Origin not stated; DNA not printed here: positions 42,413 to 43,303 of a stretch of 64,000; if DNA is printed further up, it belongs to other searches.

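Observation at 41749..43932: Coupled triplet of KaiC/RecA-fold paralogues: one P-loop-competent, two with ablated Walker A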

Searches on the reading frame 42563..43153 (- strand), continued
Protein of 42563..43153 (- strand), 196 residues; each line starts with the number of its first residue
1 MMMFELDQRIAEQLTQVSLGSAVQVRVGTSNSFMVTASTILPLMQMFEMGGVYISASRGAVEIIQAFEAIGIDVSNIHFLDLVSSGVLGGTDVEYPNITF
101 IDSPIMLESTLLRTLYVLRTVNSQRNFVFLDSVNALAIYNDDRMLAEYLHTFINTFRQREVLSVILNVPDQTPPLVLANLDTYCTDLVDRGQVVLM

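Call 46: find_homologous_proteins(query=L085:6656-7402:+, max_evalue=0.001)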
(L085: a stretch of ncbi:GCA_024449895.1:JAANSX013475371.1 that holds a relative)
Query L085:6656-7402:+ (249 aa): 103 proteins with E <= 0.001 among 442 candidates.
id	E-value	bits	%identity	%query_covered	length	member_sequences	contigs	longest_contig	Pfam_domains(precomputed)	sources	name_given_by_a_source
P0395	2.5e-158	543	100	100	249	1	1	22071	PF06745.20,PF03796.22,PF05625.18,PF23442.2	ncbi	-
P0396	2.3e-139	481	86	100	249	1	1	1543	PF06745.20,PF23442.2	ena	-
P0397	3.3e-139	480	86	100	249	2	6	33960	PF06745.20,PF23442.2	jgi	-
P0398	4.0e-138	477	84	100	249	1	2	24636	PF06745.20,PF23442.2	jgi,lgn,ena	-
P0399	6.2e-138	476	85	100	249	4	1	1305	PF06745.20,PF23442.2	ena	-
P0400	8.9e-138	475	86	100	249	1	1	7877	PF06745.20,PF23442.2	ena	-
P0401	6.6e-103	361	66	98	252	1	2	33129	PF06745.20,PF05763.19,PF05625.18,PF23442.2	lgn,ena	-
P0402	1.9e-102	360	65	98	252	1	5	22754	PF06745.20,PF05763.19,PF05625.18,PF23442.2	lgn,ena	-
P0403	3.9e-101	356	63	100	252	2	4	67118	PF06745.20,PF05763.19,PF05625.18,PF23442.2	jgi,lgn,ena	jgi:KaiC/GvpD/RAD55 family RecA-like ATPase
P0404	6.9e-101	355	64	100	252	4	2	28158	PF06745.20,PF05763.19,PF05625.18,PF23442.2,PF24336.2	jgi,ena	-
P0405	1.4e-100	354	65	100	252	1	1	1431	PF06745.20,PF05763.19,PF05625.18,PF23442.2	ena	-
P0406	4.8e-100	352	64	98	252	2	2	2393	PF06745.20,PF05763.19,PF05625.18,PF23442.2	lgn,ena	-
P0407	5.5e-100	352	63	100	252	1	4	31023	PF06745.20,PF05763.19,PF05625.18,PF23442.2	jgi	-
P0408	7.2e-100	351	64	99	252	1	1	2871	PF06745.20,PF05763.19,PF05625.18,PF23442.2,PF24336.2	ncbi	-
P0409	1.7e-99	350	63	98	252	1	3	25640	PF06745.20,PF05763.19,PF05625.18,PF23442.2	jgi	-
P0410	2.7e-99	350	63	100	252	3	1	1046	PF06745.20,PF05763.19,PF05625.18,PF23442.2,PF24336.2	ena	-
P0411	4.8e-99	349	63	98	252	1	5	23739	PF06745.20,PF23442.2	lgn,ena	-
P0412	6.8e-99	348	62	99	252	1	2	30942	PF06745.20,PF05625.18,PF23442.2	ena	-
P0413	9.0e-99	348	65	99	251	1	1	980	PF06745.20,PF23442.2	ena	-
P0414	7.9e-98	345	64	99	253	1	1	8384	PF06745.20,PF23442.2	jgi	-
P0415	8.7e-98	345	61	99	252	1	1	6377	PF06745.20,PF05625.18,PF23442.2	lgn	-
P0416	1.5e-97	344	64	98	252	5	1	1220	PF06745.20,PF05763.19,PF05625.18,PF23442.2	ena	-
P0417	4.2e-97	342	64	98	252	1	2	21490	PF06745.20,PF05763.19,PF05625.18,PF23442.2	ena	-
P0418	9.4e-97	341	60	99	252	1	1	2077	PF06745.20,PF05625.18,PF23442.2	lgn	-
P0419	1.9e-96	340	62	99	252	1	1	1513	PF06745.20,PF23442.2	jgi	jgi:KaiC/GvpD/RAD55 family RecA-like ATPase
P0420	6.0e-96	339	63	99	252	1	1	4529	PF06745.20,PF23442.2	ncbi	-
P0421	1.2e-94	334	58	99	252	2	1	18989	PF06745.20,PF05625.18,PF23442.2,PF24336.2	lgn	-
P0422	7.0e-85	302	55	99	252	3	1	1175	PF06745.20,PF23442.2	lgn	-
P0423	1.4e-82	295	52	99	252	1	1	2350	PF06745.20,PF23442.2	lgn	-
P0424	1.4e-81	292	85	62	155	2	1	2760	PF06745.20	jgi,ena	-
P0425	1.3e-78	282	52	99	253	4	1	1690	PF06745.20,PF23365.2,PF23442.2,PF24336.2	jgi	-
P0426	2.8e-75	271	53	96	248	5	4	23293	PF06745.20,PF05625.18,PF23442.2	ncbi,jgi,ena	-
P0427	2.9e-75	271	49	100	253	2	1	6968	PF06745.20,PF07088.17,PF23442.2,PF24336.2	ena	-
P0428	7.7e-75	270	52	96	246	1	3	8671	PF06745.20,PF05625.18,PF23442.2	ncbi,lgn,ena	-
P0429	1.7e-74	268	54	92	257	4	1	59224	PF06745.20,PF23442.2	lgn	-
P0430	2.4e-74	268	47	99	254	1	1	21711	PF06745.20,PF23442.2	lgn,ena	-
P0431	3.0e-74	268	51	96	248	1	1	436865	PF06745.20,PF05625.18,PF23442.2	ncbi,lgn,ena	-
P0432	3.0e-74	268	52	96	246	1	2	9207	PF06745.20,PF05625.18,PF23442.2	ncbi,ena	-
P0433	7.8e-74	266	52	96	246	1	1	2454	PF06745.20,PF05625.18,PF23442.2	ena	-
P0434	9.9e-74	266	49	100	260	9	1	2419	PF06745.20,PF23442.2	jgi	-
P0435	1.9e-73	265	51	96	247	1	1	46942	PF06745.20,PF23442.2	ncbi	-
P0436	3.2e-73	264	52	95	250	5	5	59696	PF06745.20,PF05625.18,PF23442.2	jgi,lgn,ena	-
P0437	3.4e-73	264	50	99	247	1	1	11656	PF06745.20,PF23365.2,PF23442.2,PF24336.2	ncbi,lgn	ncbi:MAG: RAD55 family ATPase [Candidatus Thermoplasmatota archaeon]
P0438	8.0e-73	263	49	96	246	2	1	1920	PF06745.20,PF07088.17,PF05625.18,PF23442.2,PF24336.2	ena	-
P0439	1.1e-72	262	51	96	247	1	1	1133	PF06745.20,PF05625.18,PF23442.2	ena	-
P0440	1.2e-72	262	50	96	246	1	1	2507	PF06745.20,PF23442.2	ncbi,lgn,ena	-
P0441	1.6e-72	262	53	94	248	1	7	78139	PF06745.20,PF23442.2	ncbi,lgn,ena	-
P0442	1.8e-72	262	47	99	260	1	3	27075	PF06745.20,PF23442.2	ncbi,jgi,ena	-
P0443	1.9e-72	262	47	99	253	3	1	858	PF06745.20,PF05625.18,PF23442.2,PF24336.2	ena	-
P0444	4.1e-72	261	50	96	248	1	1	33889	PF06745.20,PF23442.2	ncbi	-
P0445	1.5e-71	259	50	96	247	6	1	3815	PF06745.20,PF05625.18,PF23442.2,PF24336.2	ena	-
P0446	1.9e-71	258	48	99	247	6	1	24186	PF06745.20,PF23442.2,PF24336.2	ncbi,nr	ncbi:MAG: RAD55 family ATPase [Candidatus Thermoplasmatota archaeon]|nr:RAD55 family ATPase [Candida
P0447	4.8e-71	257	49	99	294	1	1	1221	PF06745.20,PF07088.17,PF23442.2,PF24336.2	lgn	-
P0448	5.1e-71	257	48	99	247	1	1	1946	PF06745.20,PF23365.2,PF23442.2,PF24336.2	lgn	-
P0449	1.6e-70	255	49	94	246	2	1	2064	PF06745.20,PF05625.18,PF23442.2,PF24336.2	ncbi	-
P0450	2.6e-70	255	50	94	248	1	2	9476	PF06745.20,PF05625.18,PF23442.2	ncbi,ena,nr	ncbi:MAG: recombinase RecA [Thermoplasmata archaeon]|nr:recombinase RecA [Thermoplasmata archaeon]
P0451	3.2e-70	254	47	94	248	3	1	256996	PF06745.20,PF07088.17,PF23442.2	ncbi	-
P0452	5.8e-70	254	49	98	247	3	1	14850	PF06745.20,PF05625.18,PF23442.2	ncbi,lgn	-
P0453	6.4e-70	253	49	99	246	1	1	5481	PF06745.20,PF23442.2,PF24336.2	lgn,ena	-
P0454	8.1e-70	253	48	99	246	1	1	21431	PF06745.20,PF23442.2,PF24336.2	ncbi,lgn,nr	ncbi:MAG: RAD55 family ATPase [Thermoplasmatales archaeon]|nr:RAD55 family ATPase [Thermoplasmatales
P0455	9.9e-70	253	50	94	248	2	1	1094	PF06745.20,PF05625.18,PF23442.2,PF24336.2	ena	-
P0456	1.1e-69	253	46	100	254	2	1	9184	PF06745.20,PF23442.2,PF24336.2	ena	-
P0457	1.3e-69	252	50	94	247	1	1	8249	PF06745.20,PF05625.18,PF23442.2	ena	-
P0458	1.5e-69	252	48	99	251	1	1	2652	PF06745.20,PF05625.18,PF23442.2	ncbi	-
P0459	1.6e-69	252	49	99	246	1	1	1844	PF06745.20,PF23442.2,PF24336.2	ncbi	-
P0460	4.0e-69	251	47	98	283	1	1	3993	PF06745.20,PF23442.2,PF24336.2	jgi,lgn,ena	-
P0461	5.0e-69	251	49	94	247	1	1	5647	PF06745.20,PF05625.18,PF23442.2,PF24336.2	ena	-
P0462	9.5e-69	250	48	99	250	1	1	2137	PF06745.20,PF23442.2,PF24336.2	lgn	-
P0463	9.9e-69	250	50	99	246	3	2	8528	PF06745.20,PF05625.18,PF23442.2,PF24336.2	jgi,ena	-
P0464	1.0e-68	249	48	94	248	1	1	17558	PF06745.20,PF23442.2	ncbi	-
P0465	1.2e-68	249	46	99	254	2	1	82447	PF06745.20,PF05625.18,PF23442.2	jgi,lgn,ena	-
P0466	1.6e-68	249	50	95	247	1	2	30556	PF06745.20,PF23442.2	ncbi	-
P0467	2.1e-68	248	48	99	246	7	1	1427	PF06745.20,PF05625.18,PF23442.2,PF24336.2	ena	-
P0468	2.1e-68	248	47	94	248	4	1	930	PF06745.20,PF07088.17,PF23365.2,PF23442.2,PF24336.2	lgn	-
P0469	2.5e-68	248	46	99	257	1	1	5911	PF06745.20,PF05625.18,PF23442.2,PF24336.2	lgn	-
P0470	2.5e-68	248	46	99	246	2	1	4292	PF06745.20,PF23442.2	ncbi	-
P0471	4.6e-68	247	48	94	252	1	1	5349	PF06745.20,PF07088.17,PF23442.2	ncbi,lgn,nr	ncbi:MAG: RAD55 family ATPase [Thermoplasmata archaeon]|nr:RAD55 family ATPase [Thermoplasmata archa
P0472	6.6e-68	247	49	92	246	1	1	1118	PF06745.20,PF23442.2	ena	-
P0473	7.8e-68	247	46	99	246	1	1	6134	PF06745.20,PF23442.2,PF24336.2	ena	-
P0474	9.1e-68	246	46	97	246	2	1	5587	PF06745.20,PF07088.17,PF05625.18,PF23442.2,PF24336.2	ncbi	-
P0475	1.2e-67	246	46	99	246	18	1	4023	PF06745.20,PF23442.2,PF24336.2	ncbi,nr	ncbi:MAG: RAD55 family ATPase [Candidatus Thermoplasmatota archaeon]|nr:RAD55 family ATPase [Candida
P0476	1.3e-67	246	50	96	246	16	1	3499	PF06745.20,PF23442.2,PF24336.2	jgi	-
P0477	1.3e-67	246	51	90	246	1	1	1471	PF06745.20,PF23442.2,PF24336.2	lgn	-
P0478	1.8e-67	245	50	91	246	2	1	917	PF06745.20,PF23442.2,PF24336.2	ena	-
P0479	2.0e-67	245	51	91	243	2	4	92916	PF06745.20,PF23442.2,PF24336.2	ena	-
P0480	2.1e-67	245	48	99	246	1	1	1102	PF06745.20,PF23442.2,PF24336.2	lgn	-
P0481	2.5e-67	245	46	99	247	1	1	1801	PF06745.20,PF05625.18,PF23442.2,PF24336.2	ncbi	-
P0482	2.6e-67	245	48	94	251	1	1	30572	PF06745.20,PF07088.17,PF05625.18,PF23442.2,PF24336.2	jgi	-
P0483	2.6e-67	245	47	96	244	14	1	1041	PF06745.20,PF23442.2,PF24336.2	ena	-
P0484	3.4e-67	244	47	99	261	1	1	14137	PF06745.20,PF05625.18,PF23442.2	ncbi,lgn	-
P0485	3.6e-67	244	47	94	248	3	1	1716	PF06745.20,PF23442.2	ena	-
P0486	5.4e-67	244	45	98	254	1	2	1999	PF06745.20,PF23442.2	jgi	-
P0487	6.1e-67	244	50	94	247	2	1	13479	PF06745.20,PF23442.2,PF24336.2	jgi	-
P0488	3.4e-65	238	46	96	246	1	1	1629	PF06745.20,PF07088.17,PF05625.18,PF23442.2,PF24336.2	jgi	-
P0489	5.1e-65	237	44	99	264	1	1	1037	PF06745.20,PF05625.18,PF23442.2,PF24336.2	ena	-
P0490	4.6e-64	234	48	91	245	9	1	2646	PF06745.20,PF23442.2,PF24336.2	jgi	-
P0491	1.2e-62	230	48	91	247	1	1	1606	PF06745.20,PF23442.2,PF24336.2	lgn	-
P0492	2.7e-60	222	44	94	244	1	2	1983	PF06745.20,PF05625.18,PF23442.2,PF24336.2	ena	-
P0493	1.3e-59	220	43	98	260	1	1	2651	PF06745.20,PF23365.2,PF23442.2,PF24336.2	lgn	-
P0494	1.5e-58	216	43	93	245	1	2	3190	PF06745.20,PF23442.2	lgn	-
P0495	6.5e-56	208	52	76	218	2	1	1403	PF06745.20,PF23442.2,PF24336.2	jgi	-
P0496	2.9e-54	202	41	94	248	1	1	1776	PF06745.20,PF23442.2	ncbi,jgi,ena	-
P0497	2.6e-48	183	40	98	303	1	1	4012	PF06745.20,PF23442.2,PF24336.2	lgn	-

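Call 48: find_encoding_contigs(protein=P0431, flank=8000, max_places=1)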
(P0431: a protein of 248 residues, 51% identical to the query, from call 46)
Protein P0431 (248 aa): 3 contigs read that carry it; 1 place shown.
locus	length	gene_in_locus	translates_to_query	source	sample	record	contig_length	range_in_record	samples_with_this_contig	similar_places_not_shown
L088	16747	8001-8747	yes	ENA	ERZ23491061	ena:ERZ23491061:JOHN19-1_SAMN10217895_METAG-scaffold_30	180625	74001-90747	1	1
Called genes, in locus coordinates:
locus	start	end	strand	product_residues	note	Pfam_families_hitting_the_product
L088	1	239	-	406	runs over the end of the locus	PF03951:Gln-synt_N, PF00120:Gln-synt_C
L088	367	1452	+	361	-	PF05175:MTS (faint), PF01189:Methyltr_RsmB-F, PF13847:Methyltransf_31 (faint)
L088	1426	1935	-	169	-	PF01965:DJ-1_PfpI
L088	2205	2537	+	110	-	PF01588:tRNA_bind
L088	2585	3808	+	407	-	PF07690:MFS_1, PF12832:MFS_1_like (weak), PF00083:Sugar_tr (faint), PF07690:MFS_1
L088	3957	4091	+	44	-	-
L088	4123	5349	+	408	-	PF04055:Radical_SAM, PF13186:SPASM (weak)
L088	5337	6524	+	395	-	PF07690:MFS_1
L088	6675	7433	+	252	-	PF13481:AAA_25 (weak), PF03796:DnaB_C (weak), PF06745:ATPase, PF23442:DUF7125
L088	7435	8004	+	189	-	PF23365:DUF7090 (weak)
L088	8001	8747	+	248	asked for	PF05625:PAXNEB (faint), PF06745:ATPase, PF23442:DUF7125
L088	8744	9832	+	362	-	PF05559:DUF763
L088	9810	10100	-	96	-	PF00881:Nitroreductase, PF14512:TM1586_NiRdase (weak)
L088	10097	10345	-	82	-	PF00881:Nitroreductase, PF14512:TM1586_NiRdase (weak)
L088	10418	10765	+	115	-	PF06133:Com_YlbF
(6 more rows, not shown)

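Call 49: find_encoding_contigs(protein=P0451, flank=8000, max_places=1)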
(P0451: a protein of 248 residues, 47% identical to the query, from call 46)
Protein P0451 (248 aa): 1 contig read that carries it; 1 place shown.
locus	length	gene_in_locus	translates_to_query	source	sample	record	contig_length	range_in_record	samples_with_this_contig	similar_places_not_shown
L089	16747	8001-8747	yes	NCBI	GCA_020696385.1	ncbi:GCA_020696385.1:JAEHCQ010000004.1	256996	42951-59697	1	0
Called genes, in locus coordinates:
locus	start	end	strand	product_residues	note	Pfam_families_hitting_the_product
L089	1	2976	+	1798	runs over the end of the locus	-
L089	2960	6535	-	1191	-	PF12773:DZR (weak), PF12773:DZR (weak), PF00515:TPR_1, PF07719:TPR_2, PF13414:TPR_11 (weak), PF13432:TPR_16, PF13414:TPR_11, PF13431:TPR_17 (weak), +13 more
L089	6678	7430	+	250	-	PF06745:ATPase, PF13481:AAA_25 (weak), PF23442:DUF7125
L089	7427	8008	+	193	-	-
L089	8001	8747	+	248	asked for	PF06745:ATPase, PF23442:DUF7125, PF07088:GvpD_P-loop (faint), PF23442:DUF7125 (weak)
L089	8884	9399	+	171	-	PF07790:Pilin_N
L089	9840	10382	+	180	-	PF07790:Pilin_N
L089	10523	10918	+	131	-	-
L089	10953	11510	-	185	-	PF02834:LigT_PEase, PF10469:AKAP7_NLS, PF13563:2_5_RNA_ligase2, PF02834:LigT_PEase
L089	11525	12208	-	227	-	PF00696:AA_kinase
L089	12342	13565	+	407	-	PF03463:eRF1_1, PF18854:baeRF_family10, PF03464:eRF1_2, PF18859:acVLRF1, PF03465:eRF1_3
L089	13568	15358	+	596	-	PF03485:Arg_tRNA_synt_N, PF00750:tRNA-synt_1d, PF05746:DALR_1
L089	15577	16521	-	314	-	-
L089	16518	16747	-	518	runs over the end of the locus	PF13181:TPR_8 (faint), PF00515:TPR_1 (faint), PF06745:ATPase, PF23442:DUF7125 (faint), PF24336:DUF7504 (faint), PF12826:HHH_2 (faint), PF14520:HHH_5 (weak), PF07719:TPR_2 (faint), +1 more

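Call 50: find_encoding_contigs(protein=P0403, flank=8000, max_places=1)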
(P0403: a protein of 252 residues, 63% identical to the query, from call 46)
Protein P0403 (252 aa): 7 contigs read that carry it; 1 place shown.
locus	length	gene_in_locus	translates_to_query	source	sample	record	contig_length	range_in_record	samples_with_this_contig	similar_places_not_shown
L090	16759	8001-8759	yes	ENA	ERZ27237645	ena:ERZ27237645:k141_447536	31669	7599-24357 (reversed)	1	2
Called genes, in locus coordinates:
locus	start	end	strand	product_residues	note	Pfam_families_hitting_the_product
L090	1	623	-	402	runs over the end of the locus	-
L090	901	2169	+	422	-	PF13506:Glyco_transf_21, PF00535:Glycos_transf_2 (faint)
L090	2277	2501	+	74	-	-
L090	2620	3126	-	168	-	PF00583:Acetyltransf_1, PF13673:Acetyltransf_10, PF13508:Acetyltransf_7, PF08445:FR47 (weak)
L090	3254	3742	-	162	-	PF14622:Ribonucleas_3_3, PF00636:Ribonuclease_3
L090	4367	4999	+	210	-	-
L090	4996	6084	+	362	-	PF01699:Na_Ca_ex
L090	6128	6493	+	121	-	PF01205:Impact_N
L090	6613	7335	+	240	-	PF06745:ATPase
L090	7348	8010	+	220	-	-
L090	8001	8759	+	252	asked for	PF05625:PAXNEB (faint), PF06745:ATPase, PF05763:DUF835, PF23442:DUF7125 (weak)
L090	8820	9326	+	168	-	-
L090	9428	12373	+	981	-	PF00136:DNA_pol_B (faint)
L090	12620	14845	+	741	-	PF02359:CDC48_N, PF02933:CDC48_2, PF00004:AAA, PF05496:RuvB_N (weak), PF07728:AAA_5 (weak), PF17862:AAA_lid_3, PF00004:AAA, PF17862:AAA_lid_3, +19 more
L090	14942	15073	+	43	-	-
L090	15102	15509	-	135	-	-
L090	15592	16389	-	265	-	PF00239:Resolvase, PF07508:Recombinase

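Call 61: find_related_loci(query=A4, collection=metagenome_contigs, flank=10000)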
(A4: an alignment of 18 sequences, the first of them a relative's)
Query A4 (248 aa) in metagenome_contigs; peptide patterns used: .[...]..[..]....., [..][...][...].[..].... (x = any residue, [..] = any of these).
600 stretches matched a pattern (row limit reached: there are more); 381 encode a relative of the query (tblastn E <= 1e-3); the best 80 are kept; 80 distinct loci.
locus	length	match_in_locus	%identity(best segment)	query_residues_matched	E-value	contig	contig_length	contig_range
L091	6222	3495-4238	88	1-248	8e-148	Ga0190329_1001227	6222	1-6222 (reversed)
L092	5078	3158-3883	76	6-247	3e-128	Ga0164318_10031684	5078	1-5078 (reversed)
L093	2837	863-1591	73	6-248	3e-125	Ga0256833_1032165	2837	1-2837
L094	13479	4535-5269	72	4-247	2e-118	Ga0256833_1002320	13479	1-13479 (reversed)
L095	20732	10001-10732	68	4-246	9e-115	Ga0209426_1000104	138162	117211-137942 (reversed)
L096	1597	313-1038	60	6-245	3e-108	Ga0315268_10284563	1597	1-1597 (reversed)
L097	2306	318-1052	62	5-247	4e-106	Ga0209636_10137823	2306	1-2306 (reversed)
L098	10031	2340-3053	62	6-243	1e-100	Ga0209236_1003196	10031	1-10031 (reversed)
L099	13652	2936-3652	59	6-243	2e-100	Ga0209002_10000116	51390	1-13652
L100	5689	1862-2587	60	5-243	3e-100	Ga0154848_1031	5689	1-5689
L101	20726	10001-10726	62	6-245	6e-100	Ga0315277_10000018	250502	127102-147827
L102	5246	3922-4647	60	5-243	3e-100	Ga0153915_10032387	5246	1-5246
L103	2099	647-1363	61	6-243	5e-105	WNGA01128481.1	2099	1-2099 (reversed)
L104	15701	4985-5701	59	6-243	3e-100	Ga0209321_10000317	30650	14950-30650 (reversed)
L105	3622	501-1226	60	6-246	2e-101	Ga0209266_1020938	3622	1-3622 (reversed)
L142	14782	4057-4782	53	5-245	2e-85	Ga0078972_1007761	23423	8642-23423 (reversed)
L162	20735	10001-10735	44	3-243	2e-74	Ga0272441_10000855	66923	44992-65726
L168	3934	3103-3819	49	8-243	1e-72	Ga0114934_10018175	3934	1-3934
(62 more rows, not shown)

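Call 72: search_protein_families(library=padloc, proteins=[window:42563-43153:-], max_evalue=0.01)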
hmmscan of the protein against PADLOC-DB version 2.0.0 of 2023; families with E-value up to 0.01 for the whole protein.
window:42563-43153:- (196 aa): 0 families

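Call 89: search_protein_families(library=pfam, proteins=[L084:1444-2553:+, L162:7843-8442:+, L168:2442-2993:+, L090:8820-9323:+, L089:8884-9396:+, L142:4813-5526:+, L162:10866-12065:+], max_evalue=0.1)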
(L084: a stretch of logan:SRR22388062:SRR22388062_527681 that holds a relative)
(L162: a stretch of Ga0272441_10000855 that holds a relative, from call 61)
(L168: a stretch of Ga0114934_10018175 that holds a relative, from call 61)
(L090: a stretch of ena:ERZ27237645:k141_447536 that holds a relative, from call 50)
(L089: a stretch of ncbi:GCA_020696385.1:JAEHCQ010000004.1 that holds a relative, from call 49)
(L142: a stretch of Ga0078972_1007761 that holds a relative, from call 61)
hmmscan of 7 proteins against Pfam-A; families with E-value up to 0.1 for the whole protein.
L084:1444-2553:+ (370 aa): 3 families
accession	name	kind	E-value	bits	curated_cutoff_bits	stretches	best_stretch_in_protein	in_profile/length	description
PF14196.11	ATC_hydrolase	-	4.1e-08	34.6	28.1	1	31-166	4-145/145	L-2-amino-thiazoline-4-carboxylic acid hydrolase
PF18546.6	MetOD1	-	0.048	14.2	23.8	0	281-341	81-140/142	Methanogen output domain 1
PF10015.14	ThermoDBP-RP_arch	-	0.094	13.3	25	0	43-74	23-55/78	ThermoDBP-related, archaea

L162:7843-8442:+ (200 aa): 1 family
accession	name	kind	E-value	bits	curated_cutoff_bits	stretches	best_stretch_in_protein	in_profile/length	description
PF23956.1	DUF7285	-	0.045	14.8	27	1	111-185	40-111/112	Family of unknown function (DUF7285)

L168:2442-2993:+ (184 aa): 0 families

L090:8820-9323:+ (168 aa): 1 family
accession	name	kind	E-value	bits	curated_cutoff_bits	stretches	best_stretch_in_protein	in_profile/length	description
PF10845.14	DUF2576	-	0.0066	16.6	27.4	0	24-51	9-35/49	Protein of unknown function (DUF2576)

L089:8884-9396:+ (171 aa): 2 families
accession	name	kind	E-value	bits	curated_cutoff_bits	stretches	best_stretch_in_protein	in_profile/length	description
PF07790.16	Pilin_N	-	1.1e-11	45.8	25.2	1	12-69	1-57/78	Archaeal Type IV pilin, N-terminal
PF00041.27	fn3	-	0.0059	17.2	25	1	95-152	7-69/84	Fibronectin type III domain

L142:4813-5526:+ (238 aa): 4 families
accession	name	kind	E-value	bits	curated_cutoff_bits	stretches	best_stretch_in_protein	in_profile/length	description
PF01963.22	TraB_PrgY_gumN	-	4.5e-19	69.8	26.8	1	2-211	12-253/263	TraB/PrgY/gumN family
PF04187.18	Cofac_haem_bdg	-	8.6e-05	23.1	27.7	1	175-210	175-211/213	Haem-binding uptake, Tiki superfamily, ChaN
PF14639.11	YqgF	-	0.023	14.9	35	1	14-96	52-138/150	Holliday-junction resolvase-like of SPT6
PF00781.29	DAGK_cat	-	0.089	12.8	23.6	0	171-212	35-78/125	Diacylglycerol kinase catalytic domain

L162:10866-12065:+ (400 aa): 5 families
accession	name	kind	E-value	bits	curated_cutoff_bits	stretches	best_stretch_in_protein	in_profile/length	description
PF00441.29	Acyl-CoA_dh_1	-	2.8e-55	187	22.4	1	250-397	1-148/150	Acyl-CoA dehydrogenase, C-terminal domain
PF02771.21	Acyl-CoA_dh_N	-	4.7e-40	136.9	22.9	1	28-138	2-112/113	Acyl-CoA dehydrogenase, N-terminal domain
PF08028.16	Acyl-CoA_dh_2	-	6.5e-26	91.6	22.7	1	266-387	2-133/134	Acyl-CoA dehydrogenase, C-terminal domain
PF02770.24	Acyl-CoA_dh_M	-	5.7e-19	68.5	33.3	1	144-238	2-97/97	Acyl-CoA dehydrogenase, middle domain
PF22924.1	ACOX_C_alpha1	-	6.8e-05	23.2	27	1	326-389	96-159/169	Acyl-CoA oxidase, C-alpha1 domain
